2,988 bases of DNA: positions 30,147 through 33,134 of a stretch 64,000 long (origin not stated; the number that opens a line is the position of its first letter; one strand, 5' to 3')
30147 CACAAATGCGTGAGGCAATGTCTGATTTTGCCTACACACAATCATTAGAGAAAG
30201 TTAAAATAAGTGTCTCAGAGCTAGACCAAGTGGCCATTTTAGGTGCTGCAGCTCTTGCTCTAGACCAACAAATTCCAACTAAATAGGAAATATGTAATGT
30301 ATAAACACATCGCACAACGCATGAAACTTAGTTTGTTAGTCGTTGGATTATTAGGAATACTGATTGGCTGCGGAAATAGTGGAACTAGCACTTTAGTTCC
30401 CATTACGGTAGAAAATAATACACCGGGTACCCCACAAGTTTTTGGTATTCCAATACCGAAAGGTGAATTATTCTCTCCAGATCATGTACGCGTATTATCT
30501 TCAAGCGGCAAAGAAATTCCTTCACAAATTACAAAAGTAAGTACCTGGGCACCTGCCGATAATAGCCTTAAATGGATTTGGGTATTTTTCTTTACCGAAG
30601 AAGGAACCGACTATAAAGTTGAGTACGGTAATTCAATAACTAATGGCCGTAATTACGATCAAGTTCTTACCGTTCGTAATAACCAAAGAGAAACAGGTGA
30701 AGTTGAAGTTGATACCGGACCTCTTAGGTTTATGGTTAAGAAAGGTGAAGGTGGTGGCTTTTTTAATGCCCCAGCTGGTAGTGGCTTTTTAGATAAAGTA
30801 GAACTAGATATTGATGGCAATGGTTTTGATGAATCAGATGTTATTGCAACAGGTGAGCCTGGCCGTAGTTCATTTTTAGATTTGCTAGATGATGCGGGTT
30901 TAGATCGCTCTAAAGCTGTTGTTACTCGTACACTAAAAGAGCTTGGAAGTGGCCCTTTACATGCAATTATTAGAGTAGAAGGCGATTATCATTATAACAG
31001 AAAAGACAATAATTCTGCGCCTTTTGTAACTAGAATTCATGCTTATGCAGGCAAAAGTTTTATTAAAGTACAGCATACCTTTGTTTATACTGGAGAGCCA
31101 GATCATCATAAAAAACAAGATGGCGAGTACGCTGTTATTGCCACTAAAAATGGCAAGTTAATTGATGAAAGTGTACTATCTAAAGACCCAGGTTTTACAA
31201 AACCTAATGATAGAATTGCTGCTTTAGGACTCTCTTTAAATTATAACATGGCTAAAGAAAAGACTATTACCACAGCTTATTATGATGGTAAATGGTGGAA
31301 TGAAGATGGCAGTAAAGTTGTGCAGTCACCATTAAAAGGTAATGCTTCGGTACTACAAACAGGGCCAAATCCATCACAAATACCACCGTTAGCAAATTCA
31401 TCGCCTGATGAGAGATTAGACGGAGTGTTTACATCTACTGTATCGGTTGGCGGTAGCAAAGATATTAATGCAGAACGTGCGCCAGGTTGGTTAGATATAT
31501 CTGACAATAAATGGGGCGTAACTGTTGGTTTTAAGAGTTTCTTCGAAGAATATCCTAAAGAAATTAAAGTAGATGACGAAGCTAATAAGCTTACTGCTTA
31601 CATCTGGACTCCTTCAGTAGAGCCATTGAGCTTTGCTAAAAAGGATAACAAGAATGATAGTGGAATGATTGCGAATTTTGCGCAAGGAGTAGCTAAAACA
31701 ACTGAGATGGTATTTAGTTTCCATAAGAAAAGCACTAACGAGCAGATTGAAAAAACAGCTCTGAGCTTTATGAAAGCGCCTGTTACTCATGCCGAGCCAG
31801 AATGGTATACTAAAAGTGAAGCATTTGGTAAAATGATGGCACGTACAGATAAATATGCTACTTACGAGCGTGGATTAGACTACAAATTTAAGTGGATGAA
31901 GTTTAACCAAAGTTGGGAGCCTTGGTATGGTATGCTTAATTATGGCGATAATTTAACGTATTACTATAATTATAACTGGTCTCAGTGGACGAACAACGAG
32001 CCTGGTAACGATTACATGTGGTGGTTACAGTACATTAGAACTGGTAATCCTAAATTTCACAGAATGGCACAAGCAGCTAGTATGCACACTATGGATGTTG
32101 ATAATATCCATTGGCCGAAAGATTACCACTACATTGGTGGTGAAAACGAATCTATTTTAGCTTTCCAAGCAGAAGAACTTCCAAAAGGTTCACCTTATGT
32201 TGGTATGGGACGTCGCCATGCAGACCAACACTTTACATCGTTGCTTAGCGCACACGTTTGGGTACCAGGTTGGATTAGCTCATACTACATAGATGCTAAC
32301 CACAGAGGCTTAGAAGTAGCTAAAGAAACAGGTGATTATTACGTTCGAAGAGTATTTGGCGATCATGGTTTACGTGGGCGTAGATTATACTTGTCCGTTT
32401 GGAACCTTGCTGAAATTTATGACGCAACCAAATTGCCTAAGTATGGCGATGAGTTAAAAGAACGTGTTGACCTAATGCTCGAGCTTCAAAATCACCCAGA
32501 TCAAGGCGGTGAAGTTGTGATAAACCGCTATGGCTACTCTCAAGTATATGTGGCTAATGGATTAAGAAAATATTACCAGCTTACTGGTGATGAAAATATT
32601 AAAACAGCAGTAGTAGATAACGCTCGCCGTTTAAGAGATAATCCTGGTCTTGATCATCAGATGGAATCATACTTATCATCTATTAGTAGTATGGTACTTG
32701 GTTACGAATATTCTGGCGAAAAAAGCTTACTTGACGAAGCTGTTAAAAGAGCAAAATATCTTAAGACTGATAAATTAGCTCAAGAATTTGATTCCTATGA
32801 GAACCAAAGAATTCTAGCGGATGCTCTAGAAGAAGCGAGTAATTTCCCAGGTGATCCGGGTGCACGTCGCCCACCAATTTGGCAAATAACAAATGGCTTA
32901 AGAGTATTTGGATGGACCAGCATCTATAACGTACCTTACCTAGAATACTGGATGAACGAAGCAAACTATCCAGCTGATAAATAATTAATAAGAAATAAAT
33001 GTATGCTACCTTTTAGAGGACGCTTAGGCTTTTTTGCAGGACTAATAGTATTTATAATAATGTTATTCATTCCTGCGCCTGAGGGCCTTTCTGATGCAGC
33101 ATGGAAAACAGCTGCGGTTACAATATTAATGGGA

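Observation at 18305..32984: ECF-sigma/FecR-controlled SusC/D locus built around extracytoplasmic de-N-acetylation, with no recognisable glycoside hydrolase or NagA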

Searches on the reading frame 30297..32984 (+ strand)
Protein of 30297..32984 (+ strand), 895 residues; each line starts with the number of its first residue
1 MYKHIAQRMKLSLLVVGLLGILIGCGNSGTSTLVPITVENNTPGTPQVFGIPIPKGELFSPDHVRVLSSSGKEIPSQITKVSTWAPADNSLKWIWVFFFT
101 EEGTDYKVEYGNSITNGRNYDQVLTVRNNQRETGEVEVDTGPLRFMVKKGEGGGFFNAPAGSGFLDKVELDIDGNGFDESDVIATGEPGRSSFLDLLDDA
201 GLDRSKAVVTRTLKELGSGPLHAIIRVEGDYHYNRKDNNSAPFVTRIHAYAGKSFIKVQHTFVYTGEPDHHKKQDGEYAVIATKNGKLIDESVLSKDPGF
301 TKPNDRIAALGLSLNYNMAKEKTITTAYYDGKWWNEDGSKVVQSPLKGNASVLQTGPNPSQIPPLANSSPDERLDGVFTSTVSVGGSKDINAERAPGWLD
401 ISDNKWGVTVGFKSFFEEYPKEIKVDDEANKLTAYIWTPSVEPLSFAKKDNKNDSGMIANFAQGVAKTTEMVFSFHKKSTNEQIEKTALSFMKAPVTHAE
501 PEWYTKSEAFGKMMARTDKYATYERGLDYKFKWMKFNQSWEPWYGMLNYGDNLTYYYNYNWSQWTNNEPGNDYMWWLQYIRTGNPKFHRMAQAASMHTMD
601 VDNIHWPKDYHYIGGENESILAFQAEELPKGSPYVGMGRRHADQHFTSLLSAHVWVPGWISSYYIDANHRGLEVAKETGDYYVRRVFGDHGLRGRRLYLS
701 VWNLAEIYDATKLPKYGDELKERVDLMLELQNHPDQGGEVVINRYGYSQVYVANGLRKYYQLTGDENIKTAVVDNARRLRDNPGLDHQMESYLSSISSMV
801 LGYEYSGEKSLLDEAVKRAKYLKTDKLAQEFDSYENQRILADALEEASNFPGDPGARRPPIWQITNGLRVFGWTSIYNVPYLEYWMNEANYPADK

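Call 3: search_protein_families(library=pfam, proteins=[window:30297-32984:+], max_evalue=0.01)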
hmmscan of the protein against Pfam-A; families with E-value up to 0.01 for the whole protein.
window:30297-32984:+ (895 aa): 3 families
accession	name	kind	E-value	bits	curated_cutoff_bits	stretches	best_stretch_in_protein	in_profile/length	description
PF21345.3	PcRGLX_2nd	-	2.8e-15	56.7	23.5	2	218-270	78-130/360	PcRGLX-like protein central beta sandwich domain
PF21346.3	PcRGLX_3rd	-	2.6e-09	37.3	23.8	1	495-606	2-124/411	PcRGLX-like protein C-terminal alpha/alpha toroid domain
PF19501.5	PcRGLX_1st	-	1.3e-05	25.3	22.1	1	46-93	18-63/83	PcRGLX-like N-terminal RIFT barrel domain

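Call 5: search_protein_families(library=ncbifam, proteins=[window:30297-32984:+], max_evalue=0.001)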
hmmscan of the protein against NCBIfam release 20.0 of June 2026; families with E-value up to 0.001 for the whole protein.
window:30297-32984:+ (895 aa): 0 families

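Call 6: search_solved_structures(query=window:30297-32984:+, max_evalue=1, show_alignments=2)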
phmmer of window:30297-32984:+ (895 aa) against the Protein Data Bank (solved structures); distinct sequences matched with E-value up to 1: 3.
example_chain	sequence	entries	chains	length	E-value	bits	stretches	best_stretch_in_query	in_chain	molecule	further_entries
5xqo_A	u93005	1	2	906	1e-17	66.7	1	404-606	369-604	Pcrglx protein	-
5xq3_B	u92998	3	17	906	1e-17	66.7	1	404-606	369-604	Pcrglx protein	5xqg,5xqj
5xq3_A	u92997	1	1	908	1.1e-17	66.7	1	404-606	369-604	Pcrglx protein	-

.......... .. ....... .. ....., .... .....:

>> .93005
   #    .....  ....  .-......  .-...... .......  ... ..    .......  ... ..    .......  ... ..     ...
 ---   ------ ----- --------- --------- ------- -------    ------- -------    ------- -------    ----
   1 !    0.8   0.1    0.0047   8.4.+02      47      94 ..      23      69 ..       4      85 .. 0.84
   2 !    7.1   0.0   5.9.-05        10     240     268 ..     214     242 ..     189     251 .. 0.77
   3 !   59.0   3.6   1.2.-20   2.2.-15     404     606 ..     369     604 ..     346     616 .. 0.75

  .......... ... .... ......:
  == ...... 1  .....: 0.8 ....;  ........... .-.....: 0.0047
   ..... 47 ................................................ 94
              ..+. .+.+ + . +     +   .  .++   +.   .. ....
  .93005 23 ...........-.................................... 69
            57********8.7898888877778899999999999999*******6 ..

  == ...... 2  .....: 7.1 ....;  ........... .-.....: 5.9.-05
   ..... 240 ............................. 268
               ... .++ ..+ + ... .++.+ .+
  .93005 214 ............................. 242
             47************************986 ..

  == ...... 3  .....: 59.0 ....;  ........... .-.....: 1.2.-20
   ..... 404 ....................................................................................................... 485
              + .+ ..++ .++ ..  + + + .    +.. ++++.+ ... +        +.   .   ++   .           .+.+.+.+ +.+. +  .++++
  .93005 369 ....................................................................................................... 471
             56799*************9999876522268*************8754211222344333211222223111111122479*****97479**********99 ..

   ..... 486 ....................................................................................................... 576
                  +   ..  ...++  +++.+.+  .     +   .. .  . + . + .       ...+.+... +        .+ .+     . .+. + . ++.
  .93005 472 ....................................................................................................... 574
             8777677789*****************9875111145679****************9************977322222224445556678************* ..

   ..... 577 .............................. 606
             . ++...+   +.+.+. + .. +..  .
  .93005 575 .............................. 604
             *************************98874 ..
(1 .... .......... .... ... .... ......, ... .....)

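Call 9: find_homologous_proteins(query=window:30297-32984:+, max_evalue=0.00001)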
Query window:30297-32984:+ (895 aa): 317 proteins with E <= 0.00001 among 8000 candidates; the best 120 are listed.
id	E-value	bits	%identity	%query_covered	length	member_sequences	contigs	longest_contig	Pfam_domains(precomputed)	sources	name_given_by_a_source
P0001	0.0e+0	2105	100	100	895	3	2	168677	PF19501.6,PF21345.4,PF21346.4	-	-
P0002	0.0e+0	1752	81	100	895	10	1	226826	PF19501.6,PF21345.4,PF21346.4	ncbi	-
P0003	0.0e+0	1637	76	99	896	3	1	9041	PF21345.4,PF21346.4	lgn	-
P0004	0.0e+0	1630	76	99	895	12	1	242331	PF21345.4,PF21346.4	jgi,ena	-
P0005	0.0e+0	1628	75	100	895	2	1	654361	PF19501.6,PF21345.4,PF21346.4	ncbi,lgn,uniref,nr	ncbi:hypothetical protein [Gracilimonas tropica]|uniref:exo-rhamnogalacturonan lyase family protein 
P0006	0.0e+0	1624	75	100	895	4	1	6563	PF21345.4,PF21346.4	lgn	-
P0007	0.0e+0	1621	76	99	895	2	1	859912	PF21345.4,PF21346.4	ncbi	ncbi:MAG: hypothetical protein ABJH08_08210 [Balneola sp.]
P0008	0.0e+0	1617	75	100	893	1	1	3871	PF19501.6,PF21345.4,PF21346.4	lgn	-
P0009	0.0e+0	1602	74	99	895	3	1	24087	PF19501.6,PF21345.4,PF21346.4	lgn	-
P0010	0.0e+0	1596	75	99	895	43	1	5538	PF19501.6,PF21345.4,PF21346.4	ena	-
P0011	0.0e+0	1595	75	99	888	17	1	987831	PF19501.6,PF21345.4,PF21346.4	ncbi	ncbi:exo-rhamnogalacturonan lyase family protein [Gracilimonas halophila]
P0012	0.0e+0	1582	73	100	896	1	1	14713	PF19501.6,PF21345.4,PF21346.4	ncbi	-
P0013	0.0e+0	1581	74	99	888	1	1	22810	PF19501.6,PF21345.4,PF21346.4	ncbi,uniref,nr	ncbi:MAG TPA: hypothetical protein VFM80_12865 [Gracilimonas sp.]|uniref:exo-rhamnogalacturonan lyas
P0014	0.0e+0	1580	74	98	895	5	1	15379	PF19501.6,PF21345.4,PF21346.4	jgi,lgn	jgi:hypothetical protein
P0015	0.0e+0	1574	74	99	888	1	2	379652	PF19501.6,PF21345.4,PF21346.4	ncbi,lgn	-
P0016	0.0e+0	1544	71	100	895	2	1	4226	PF19501.6,PF21345.4,PF21346.4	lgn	-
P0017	0.0e+0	1539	71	100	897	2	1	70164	PF19501.6,PF21345.4,PF21346.4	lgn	-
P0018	0.0e+0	1535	71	100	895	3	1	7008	PF19501.6,PF21345.4,PF21346.4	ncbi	-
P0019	0.0e+0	1533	73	97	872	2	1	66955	PF21345.4,PF21346.4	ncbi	ncbi:MAG: hypothetical protein WD059_10880 [Balneolaceae bacterium]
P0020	0.0e+0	1530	71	100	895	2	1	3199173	PF21345.4,PF21346.4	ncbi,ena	-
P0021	0.0e+0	1530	71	98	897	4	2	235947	PF19501.6,PF21345.4,PF21346.4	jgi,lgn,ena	-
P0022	0.0e+0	1528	71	100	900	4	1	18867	PF21345.4,PF21346.4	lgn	-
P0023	0.0e+0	1519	70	100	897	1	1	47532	PF19501.6,PF21345.4,PF21346.4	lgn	-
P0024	0.0e+0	1518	70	100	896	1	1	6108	PF21345.4,PF21346.4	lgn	-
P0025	0.0e+0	1515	71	99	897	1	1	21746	PF19501.6,PF21345.4,PF21346.4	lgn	-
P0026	0.0e+0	1505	70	98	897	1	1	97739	PF19501.6,PF21345.4,PF21346.4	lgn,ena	-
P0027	0.0e+0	1469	69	98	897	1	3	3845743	PF21345.4,PF21346.4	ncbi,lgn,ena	-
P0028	0.0e+0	1444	67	99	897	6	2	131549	PF21345.4,PF21346.4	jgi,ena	jgi:hypothetical protein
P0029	0.0e+0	1347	64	99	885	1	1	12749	PF21345.4,PF21346.4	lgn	-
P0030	0.0e+0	1332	63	98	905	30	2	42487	PF21345.4,PF21346.4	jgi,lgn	jgi:hypothetical protein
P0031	0.0e+0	1319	63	99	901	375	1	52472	PF21345.4,PF21346.4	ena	-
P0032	0.0e+0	1301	63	97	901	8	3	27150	PF21345.4,PF21346.4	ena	-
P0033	0.0e+0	1300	63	97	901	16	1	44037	PF21345.4,PF21346.4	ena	-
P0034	0.0e+0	1291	61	98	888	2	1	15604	PF19501.6,PF21345.4,PF21346.4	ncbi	-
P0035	0.0e+0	1287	62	97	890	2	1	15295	PF21345.4,PF21346.4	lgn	-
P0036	0.0e+0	1273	61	97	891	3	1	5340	PF21345.4,PF21346.4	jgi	jgi:hypothetical protein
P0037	0.0e+0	1269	60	98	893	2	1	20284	PF21345.4,PF21346.4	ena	-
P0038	0.0e+0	1268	62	97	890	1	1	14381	PF19501.6,PF21345.4,PF21346.4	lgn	-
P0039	0.0e+0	1265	61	98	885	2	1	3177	PF19501.6,PF21345.4,PF21346.4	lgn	-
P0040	0.0e+0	1264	61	100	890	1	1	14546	PF21345.4,PF21346.4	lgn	-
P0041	0.0e+0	1263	59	99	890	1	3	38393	PF21345.4,PF21346.4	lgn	-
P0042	0.0e+0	1258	61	96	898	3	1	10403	PF19501.6,PF21345.4,PF21346.4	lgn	-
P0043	0.0e+0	1253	61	97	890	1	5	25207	PF21345.4,PF21346.4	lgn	-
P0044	0.0e+0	1253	59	99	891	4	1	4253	PF21345.4,PF21346.4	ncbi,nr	ncbi:MAG TPA: hypothetical protein VK074_00970 [Fodinibius sp.]|nr:hypothetical protein [Fodinibius 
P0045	0.0e+0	1250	60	98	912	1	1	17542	PF19501.6,PF21345.4,PF21346.4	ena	-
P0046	0.0e+0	1246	60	98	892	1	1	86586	PF19501.6,PF21345.4,PF21346.4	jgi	jgi:hypothetical protein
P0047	0.0e+0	1242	59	97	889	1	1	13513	PF19501.6,PF21345.4,PF21346.4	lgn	-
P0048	0.0e+0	1241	59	98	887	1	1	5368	PF21345.4,PF21346.4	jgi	jgi:hypothetical protein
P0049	0.0e+0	1222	59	98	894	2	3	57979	PF21345.4,PF21346.4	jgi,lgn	-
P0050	0.0e+0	1217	59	99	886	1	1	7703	PF19501.6,PF21345.4,PF21346.4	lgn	-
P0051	0.0e+0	1216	59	98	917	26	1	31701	PF19501.6,PF21345.4,PF21346.4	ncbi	-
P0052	0.0e+0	1203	57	100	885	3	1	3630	PF19501.6,PF21345.4,PF21346.4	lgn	-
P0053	0.0e+0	1194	59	96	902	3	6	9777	PF19501.6,PF21345.4,PF21346.4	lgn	-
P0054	0.0e+0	1174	57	99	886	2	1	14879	PF21345.4,PF21346.4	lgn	-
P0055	0.0e+0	1168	57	97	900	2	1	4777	PF19501.6,PF21345.4,PF21346.4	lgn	-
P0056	0.0e+0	1156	55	99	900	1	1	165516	PF21345.4,PF21346.4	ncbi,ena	-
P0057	0.0e+0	1121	56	96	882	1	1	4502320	PF19501.6,PF21345.4,PF21346.4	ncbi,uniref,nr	ncbi:hypothetical protein GQ464_018625 [Rhodocaloribacter litoris]|uniref:exo-rhamnogalacturonan lya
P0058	0.0e+0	1103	54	98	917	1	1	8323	PF21345.4,PF21346.4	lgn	-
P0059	0.0e+0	1102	53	100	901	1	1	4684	PF21345.4,PF21346.4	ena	-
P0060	0.0e+0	1101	54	98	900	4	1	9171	PF21345.4,PF21346.4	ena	-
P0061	0.0e+0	1099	55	98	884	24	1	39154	PF21345.4,PF21346.4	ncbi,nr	ncbi:MAG: hypothetical protein PHD73_04285 [Sediminibacterium sp.]|nr:hypothetical protein [Sedimini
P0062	0.0e+0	1094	55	96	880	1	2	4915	PF19501.6,PF21345.4,PF21346.4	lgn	-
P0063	0.0e+0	1092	54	98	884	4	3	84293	PF21345.4,PF21346.4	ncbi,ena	-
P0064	0.0e+0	1090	53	96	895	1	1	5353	PF19501.6,PF21345.4,PF21346.4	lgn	-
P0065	0.0e+0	1085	53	98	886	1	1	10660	PF21345.4,PF21346.4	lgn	-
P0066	0.0e+0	1082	53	98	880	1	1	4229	PF19501.6,PF21345.4,PF21346.4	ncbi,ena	-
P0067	0.0e+0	1081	53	98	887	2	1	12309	PF21345.4,PF21346.4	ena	-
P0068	0.0e+0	1080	52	99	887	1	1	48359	PF21345.4,PF21346.4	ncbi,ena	-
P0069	0.0e+0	1080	54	96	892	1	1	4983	PF21345.4,PF21346.4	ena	-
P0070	0.0e+0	1080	52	98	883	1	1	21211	PF21345.4,PF21346.4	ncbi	ncbi:MAG: hypothetical protein WCP08_10815 [Prolixibacteraceae bacterium]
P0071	0.0e+0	1078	52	100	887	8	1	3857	PF21345.4,PF21346.4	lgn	-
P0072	0.0e+0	1077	54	98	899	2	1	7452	PF21345.4,PF21346.4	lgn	-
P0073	0.0e+0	1076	52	99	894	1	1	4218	PF21345.4,PF21346.4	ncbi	ncbi:MAG: exo-rhamnogalacturonan lyase family protein [Ginsengibacter sp.]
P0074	0.0e+0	1073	53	98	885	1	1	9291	PF21345.4,PF21346.4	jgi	-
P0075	0.0e+0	1071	53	98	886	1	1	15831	PF21345.4,PF21346.4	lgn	-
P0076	0.0e+0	1069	53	99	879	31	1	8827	PF19501.6,PF21345.4,PF21346.4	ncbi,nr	ncbi:hypothetical protein IH879_14335 [candidate division KSB1 bacterium]|nr:hypothetical protein [c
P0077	0.0e+0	1069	53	96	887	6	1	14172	PF21345.4,PF21346.4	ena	-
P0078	0.0e+0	1066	52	99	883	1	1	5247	PF21345.4,PF21346.4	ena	-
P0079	0.0e+0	1065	52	99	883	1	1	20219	PF21345.4,PF21346.4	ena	-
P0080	0.0e+0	1065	52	99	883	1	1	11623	PF21345.4,PF21346.4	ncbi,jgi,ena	jgi:hypothetical protein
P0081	0.0e+0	1064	52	99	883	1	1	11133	PF21345.4,PF21346.4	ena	-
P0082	0.0e+0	1063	52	99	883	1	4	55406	PF21345.4,PF21346.4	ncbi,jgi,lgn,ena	jgi:hypothetical protein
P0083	0.0e+0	1063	52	99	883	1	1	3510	PF21345.4,PF21346.4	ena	-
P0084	0.0e+0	1063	52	97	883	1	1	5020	PF21345.4,PF21346.4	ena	-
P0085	0.0e+0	1061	53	96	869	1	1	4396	PF21345.4,PF21346.4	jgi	jgi:hypothetical protein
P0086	0.0e+0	1059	53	97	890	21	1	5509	PF19501.6,PF21345.4,PF21346.4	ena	-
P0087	0.0e+0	1059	52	97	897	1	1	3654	PF19501.6,PF21345.4,PF21346.4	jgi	jgi:hypothetical protein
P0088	0.0e+0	1054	52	96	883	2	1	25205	PF21345.4,PF21346.4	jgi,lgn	jgi:hypothetical protein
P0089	0.0e+0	1052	51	98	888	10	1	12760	PF19501.6,PF21345.4,PF21346.4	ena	-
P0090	0.0e+0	1052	52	98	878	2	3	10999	PF19501.6,PF21345.4,PF21346.4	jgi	jgi:hypothetical protein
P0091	0.0e+0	1051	53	98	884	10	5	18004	PF21345.4,PF21346.4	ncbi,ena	-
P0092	0.0e+0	1051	51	98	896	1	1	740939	PF21345.4,PF21346.4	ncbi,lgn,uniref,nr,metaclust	ncbi:exo-rhamnogalacturonan lyase family protein [Daejeonella oryzae]|uniref:exo-rhamnogalacturonan 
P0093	0.0e+0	1050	52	96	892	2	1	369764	PF19501.6,PF21345.4,PF21346.4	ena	-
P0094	0.0e+0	1049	52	99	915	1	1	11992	PF19501.6,PF21345.4,PF21346.4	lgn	-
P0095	0.0e+0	1049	52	99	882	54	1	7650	PF21345.4,PF21346.4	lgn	-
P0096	0.0e+0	1048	53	96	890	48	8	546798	PF19501.6,PF21345.4,PF21346.4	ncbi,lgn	ncbi:hypothetical protein [Salinibacter ruber]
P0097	0.0e+0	1048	52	99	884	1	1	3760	PF21345.4,PF21346.4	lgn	-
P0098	0.0e+0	1047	52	99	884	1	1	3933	PF19501.6,PF21345.4,PF21346.4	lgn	-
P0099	0.0e+0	1045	51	99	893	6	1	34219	PF19501.6,PF21345.4,PF21346.4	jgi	-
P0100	0.0e+0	1043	52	99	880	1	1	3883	PF19501.6,PF21345.4,PF21346.4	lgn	-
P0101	0.0e+0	1041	51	99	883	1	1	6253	PF21345.4,PF21346.4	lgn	-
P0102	0.0e+0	1039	53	96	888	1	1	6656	PF19501.6,PF21345.4,PF21346.4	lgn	-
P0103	0.0e+0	1038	51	98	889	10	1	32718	PF19501.6,PF21345.4,PF21346.4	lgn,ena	-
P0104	0.0e+0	1038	74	66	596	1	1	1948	PF21346.4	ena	-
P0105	0.0e+0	1037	52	96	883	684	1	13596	PF21345.4,PF21346.4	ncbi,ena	-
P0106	0.0e+0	1036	51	98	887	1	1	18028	PF19501.6,PF21345.4,PF21346.4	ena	-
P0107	0.0e+0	1035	52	96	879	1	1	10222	PF19501.6,PF21345.4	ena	-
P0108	0.0e+0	1029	52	98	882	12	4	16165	PF19501.6,PF21345.4,PF21346.4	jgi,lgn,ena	-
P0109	0.0e+0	1027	52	96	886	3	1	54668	PF19501.6,PF21345.4,PF21346.4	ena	-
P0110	0.0e+0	1025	51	95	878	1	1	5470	PF21345.4,PF21346.4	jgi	jgi:hypothetical protein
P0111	0.0e+0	1023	51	97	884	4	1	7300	PF19501.6,PF21345.4,PF21346.4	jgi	jgi:hypothetical protein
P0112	0.0e+0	1022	51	97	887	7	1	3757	PF19501.6,PF21345.4,PF21346.4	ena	-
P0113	0.0e+0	1021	51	98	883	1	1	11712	PF21345.4,PF21346.4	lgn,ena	-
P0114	0.0e+0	1021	52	96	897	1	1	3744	PF21345.4,PF21346.4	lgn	-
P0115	0.0e+0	1020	51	99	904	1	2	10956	PF19501.6,PF21345.4,PF21346.4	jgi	jgi:hypothetical protein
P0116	0.0e+0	1019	51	98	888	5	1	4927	PF19501.6,PF21345.4,PF21346.4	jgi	jgi:hypothetical protein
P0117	0.0e+0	1019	51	99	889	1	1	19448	PF19501.6,PF21345.4,PF21346.4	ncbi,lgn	-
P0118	0.0e+0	1016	51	97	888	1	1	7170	PF19501.6,PF21345.4,PF21346.4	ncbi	-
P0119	0.0e+0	1014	51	99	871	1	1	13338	PF19501.6,PF21345.4,PF21346.4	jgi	-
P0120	0.0e+0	1011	51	97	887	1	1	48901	PF19501.6,PF21345.4,PF21346.4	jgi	-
